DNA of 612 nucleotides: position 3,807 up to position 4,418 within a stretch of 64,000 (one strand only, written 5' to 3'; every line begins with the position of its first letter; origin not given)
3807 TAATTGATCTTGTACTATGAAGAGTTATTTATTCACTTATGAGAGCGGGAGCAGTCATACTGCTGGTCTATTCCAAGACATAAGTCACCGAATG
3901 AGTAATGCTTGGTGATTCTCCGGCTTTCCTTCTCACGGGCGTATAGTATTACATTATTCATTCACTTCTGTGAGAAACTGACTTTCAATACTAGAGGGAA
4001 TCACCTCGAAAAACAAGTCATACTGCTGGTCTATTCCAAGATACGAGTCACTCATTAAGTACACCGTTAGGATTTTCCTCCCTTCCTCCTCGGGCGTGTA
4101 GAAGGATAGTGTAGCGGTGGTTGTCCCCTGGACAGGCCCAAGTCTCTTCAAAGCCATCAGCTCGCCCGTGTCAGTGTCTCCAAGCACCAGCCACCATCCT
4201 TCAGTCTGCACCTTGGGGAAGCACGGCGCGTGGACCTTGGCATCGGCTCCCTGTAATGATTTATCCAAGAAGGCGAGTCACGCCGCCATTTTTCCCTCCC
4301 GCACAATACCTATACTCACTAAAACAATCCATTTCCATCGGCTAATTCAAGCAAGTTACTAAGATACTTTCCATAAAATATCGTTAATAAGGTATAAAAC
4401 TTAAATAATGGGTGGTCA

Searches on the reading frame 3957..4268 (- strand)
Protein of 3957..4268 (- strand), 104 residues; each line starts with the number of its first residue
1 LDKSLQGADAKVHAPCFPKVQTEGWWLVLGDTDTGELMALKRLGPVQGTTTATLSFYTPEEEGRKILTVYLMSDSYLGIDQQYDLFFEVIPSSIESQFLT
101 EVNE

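Call 70: find_encoding_contigs(protein=window:3957-4268:-, flank=1000, max_places=3)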
Protein seq(104 aa) (104 aa): no gene with exactly this product is on record in the collection.
